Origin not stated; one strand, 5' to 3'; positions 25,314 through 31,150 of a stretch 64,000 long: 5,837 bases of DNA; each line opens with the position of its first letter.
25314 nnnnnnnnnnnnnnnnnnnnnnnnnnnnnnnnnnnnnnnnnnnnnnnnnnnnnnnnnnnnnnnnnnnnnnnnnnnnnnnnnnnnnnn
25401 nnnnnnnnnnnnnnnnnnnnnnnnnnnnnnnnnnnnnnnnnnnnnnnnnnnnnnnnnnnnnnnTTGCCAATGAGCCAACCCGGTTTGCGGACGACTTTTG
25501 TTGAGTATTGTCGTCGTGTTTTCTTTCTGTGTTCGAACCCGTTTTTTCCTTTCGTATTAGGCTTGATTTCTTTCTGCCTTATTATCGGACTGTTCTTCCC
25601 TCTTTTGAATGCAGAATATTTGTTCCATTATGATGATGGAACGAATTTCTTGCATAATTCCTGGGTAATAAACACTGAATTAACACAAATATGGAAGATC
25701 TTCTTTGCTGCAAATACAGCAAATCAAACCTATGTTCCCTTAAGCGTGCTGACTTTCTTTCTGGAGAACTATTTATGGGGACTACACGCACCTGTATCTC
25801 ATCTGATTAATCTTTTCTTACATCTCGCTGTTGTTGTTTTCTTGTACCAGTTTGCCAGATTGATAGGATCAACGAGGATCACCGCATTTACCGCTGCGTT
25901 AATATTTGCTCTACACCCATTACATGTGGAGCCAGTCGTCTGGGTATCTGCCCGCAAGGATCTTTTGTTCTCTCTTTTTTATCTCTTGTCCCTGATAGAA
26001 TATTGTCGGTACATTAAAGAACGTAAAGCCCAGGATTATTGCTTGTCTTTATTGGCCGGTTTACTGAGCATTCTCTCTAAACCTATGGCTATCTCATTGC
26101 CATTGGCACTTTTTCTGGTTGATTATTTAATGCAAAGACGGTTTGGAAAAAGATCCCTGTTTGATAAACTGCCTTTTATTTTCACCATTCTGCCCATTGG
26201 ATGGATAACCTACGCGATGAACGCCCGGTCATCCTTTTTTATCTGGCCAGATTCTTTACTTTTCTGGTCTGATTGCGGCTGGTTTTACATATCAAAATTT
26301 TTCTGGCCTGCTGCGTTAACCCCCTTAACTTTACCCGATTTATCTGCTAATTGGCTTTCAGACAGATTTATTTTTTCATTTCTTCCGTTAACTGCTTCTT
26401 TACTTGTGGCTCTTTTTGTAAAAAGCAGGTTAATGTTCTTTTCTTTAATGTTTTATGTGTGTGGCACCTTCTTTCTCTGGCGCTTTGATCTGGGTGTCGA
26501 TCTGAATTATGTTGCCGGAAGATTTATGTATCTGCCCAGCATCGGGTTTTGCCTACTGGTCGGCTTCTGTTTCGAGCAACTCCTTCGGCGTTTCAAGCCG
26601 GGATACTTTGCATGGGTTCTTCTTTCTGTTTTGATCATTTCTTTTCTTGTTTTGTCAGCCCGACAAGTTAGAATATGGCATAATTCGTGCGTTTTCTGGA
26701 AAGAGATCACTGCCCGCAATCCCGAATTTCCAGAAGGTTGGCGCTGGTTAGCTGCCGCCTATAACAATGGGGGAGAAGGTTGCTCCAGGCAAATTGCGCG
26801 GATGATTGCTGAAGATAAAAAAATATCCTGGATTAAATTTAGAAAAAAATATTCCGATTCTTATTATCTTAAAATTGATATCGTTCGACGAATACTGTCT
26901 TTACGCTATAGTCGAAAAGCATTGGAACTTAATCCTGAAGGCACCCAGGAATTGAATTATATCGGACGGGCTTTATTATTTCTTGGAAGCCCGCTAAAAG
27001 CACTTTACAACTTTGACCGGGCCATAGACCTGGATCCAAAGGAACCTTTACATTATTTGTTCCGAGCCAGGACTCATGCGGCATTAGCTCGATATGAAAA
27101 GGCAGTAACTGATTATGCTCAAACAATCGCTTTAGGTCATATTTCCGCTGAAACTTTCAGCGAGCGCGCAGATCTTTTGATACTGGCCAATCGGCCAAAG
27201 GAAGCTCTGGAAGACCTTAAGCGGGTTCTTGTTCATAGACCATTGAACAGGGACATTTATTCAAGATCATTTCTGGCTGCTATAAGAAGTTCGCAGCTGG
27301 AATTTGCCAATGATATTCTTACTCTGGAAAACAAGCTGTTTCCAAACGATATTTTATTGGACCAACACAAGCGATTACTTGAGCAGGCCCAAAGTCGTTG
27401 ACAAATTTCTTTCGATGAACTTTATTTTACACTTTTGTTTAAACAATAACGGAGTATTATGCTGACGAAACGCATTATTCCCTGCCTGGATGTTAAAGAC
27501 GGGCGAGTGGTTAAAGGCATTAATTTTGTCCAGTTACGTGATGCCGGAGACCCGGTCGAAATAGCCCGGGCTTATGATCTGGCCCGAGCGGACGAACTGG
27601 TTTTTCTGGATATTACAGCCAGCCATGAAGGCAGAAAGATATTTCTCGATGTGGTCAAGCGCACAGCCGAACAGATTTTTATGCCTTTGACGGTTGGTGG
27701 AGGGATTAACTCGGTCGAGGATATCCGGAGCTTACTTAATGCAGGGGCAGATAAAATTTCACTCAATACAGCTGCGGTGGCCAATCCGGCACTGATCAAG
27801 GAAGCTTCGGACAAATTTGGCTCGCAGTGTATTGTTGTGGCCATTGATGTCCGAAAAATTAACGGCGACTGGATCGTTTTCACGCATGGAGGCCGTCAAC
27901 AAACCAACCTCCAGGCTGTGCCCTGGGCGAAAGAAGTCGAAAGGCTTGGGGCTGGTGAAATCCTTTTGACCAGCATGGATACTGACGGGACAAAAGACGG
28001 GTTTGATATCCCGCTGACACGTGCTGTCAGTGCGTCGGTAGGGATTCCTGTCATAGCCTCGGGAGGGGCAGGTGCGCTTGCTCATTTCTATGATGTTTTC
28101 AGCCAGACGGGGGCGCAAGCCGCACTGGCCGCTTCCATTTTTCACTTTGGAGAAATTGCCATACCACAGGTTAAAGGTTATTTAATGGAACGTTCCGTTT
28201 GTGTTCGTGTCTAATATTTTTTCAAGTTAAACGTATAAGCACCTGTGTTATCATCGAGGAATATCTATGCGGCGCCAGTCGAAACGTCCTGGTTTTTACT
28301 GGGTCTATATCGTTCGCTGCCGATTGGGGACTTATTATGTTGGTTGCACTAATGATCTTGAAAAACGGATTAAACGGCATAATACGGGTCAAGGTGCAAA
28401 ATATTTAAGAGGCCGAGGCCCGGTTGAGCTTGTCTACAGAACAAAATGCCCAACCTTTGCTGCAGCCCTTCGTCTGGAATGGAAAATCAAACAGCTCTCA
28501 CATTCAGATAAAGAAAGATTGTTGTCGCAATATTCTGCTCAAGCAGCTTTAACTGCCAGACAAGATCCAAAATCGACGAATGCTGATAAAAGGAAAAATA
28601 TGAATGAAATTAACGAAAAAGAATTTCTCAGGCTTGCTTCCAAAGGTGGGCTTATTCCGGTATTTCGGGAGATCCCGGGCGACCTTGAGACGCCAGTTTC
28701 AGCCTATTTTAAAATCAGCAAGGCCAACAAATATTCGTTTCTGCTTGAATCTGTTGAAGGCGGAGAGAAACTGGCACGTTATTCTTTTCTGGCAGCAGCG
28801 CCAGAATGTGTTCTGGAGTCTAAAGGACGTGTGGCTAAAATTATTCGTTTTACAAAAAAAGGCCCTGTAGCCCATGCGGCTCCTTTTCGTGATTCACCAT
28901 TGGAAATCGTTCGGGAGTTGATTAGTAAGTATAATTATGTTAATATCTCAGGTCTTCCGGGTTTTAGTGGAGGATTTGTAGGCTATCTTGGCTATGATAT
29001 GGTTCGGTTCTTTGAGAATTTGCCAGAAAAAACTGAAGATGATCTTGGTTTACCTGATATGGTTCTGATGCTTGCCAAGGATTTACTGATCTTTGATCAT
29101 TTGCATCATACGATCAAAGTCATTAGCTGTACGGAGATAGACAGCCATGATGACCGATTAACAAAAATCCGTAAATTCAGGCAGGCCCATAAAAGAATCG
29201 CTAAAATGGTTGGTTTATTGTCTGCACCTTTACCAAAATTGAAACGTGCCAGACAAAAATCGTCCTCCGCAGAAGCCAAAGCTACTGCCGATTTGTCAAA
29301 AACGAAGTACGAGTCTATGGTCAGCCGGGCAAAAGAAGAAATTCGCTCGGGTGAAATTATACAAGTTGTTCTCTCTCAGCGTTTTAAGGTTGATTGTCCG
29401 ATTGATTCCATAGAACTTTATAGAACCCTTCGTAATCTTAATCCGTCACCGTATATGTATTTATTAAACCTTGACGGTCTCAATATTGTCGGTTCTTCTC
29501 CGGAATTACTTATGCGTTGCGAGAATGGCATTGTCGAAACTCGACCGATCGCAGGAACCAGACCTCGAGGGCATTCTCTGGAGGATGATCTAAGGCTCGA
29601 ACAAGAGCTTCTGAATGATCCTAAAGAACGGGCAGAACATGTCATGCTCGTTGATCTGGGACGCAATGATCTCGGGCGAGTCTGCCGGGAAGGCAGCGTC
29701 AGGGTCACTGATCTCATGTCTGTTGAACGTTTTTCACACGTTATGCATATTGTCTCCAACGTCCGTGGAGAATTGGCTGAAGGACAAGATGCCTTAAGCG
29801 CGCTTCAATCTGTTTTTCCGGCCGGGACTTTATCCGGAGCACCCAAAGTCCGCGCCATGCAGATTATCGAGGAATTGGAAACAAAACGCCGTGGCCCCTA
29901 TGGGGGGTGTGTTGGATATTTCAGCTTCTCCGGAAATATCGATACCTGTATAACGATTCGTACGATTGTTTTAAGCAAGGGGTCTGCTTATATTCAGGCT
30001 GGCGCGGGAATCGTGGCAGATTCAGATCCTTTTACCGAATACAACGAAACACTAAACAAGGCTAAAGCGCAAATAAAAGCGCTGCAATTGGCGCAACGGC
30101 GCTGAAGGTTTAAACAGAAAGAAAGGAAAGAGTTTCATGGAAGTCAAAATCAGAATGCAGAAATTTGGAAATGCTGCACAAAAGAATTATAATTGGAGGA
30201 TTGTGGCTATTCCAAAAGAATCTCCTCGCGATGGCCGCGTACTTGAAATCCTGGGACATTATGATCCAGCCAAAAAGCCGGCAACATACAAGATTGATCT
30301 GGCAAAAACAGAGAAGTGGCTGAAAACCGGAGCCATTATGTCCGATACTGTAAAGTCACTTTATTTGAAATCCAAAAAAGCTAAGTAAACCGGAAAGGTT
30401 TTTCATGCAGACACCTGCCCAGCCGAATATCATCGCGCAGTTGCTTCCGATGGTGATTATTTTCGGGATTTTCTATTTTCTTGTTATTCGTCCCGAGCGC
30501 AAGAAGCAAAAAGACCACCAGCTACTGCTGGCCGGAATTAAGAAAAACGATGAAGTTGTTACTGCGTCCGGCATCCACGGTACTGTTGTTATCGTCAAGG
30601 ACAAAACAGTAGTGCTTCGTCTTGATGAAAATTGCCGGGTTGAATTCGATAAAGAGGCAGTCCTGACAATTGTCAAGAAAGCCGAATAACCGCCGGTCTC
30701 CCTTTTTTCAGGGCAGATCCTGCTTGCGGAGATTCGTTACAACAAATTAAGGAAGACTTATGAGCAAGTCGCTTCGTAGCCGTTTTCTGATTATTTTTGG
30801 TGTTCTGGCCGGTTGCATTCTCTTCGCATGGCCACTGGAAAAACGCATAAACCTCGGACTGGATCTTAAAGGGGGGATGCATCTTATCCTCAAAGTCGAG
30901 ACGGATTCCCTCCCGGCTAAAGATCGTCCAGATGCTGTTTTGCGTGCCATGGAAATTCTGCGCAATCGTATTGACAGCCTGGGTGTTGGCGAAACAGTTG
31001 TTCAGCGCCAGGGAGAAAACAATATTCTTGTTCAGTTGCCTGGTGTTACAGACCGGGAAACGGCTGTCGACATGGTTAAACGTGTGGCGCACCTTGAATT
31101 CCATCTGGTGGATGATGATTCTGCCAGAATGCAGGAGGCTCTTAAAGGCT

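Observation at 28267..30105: GIY-YIG (YhbQ-like) domain fused in-frame to anthranilate synthase component I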

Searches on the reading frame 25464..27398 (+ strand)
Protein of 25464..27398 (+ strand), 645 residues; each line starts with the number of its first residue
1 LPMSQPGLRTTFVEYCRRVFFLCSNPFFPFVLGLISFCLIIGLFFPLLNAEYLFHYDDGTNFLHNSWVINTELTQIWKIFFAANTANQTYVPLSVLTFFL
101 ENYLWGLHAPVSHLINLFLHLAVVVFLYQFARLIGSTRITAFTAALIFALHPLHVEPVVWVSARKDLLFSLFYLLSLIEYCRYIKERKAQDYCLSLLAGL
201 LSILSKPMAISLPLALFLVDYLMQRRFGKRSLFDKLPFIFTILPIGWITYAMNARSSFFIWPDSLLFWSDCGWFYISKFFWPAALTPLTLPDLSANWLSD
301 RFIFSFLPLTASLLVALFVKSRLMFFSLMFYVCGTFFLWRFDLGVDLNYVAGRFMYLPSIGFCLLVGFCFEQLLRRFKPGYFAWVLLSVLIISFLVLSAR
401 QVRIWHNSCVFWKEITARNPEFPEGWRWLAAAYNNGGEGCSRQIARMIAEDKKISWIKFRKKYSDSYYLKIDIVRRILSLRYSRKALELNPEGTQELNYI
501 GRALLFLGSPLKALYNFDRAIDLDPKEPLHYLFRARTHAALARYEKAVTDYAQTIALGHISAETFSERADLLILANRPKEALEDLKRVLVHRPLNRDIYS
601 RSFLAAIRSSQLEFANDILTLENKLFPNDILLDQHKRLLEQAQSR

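Call 46: search_protein_families(library=pfam, proteins=[window:25464-27398:+], max_evalue=0.001)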
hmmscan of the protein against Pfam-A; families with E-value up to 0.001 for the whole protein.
window:25464-27398:+ (645 aa): 6 families
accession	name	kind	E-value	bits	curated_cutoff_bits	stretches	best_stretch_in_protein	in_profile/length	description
PF00515.34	TPR_1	-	4.4e-08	33.1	27.8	0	497-526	4-33/34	Tetratricopeptide repeat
PF13431.12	TPR_17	-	1.8e-07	31.3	24.4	0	517-548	2-33/34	Tetratricopeptide repeat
PF07719.23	TPR_2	-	6e-07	29.6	27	0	497-526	4-33/34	Tetratricopeptide repeat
PF13428.12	TPR_14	-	7e-06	26.7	23.5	0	498-536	5-43/44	Tetratricopeptide repeat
PF13432.12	TPR_16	-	4.6e-05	24.2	32.7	0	501-554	4-56/65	Tetratricopeptide repeat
PF13371.12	TPR_9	-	0.0008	19.8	35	0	512-556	13-57/73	Tetratricopeptide repeat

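Call 48: search_protein_families(library=padloc, proteins=[window:25464-27398:+], max_evalue=0.01)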
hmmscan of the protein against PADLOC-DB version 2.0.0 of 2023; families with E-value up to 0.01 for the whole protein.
window:25464-27398:+ (645 aa): 0 families

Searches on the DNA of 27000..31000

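Call 47: search_rna_families(source=window, start=27000, end=31000, threshold=evalue, max_evalue=1)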
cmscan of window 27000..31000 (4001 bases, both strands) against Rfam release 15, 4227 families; matches with E-value up to 1: 1.
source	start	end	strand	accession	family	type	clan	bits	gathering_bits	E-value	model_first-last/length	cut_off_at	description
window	27732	27859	-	RF02558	CbSR2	Gene; antisense;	-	15.9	300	0.69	1-243/243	no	Coxiella burnetii sRNA 2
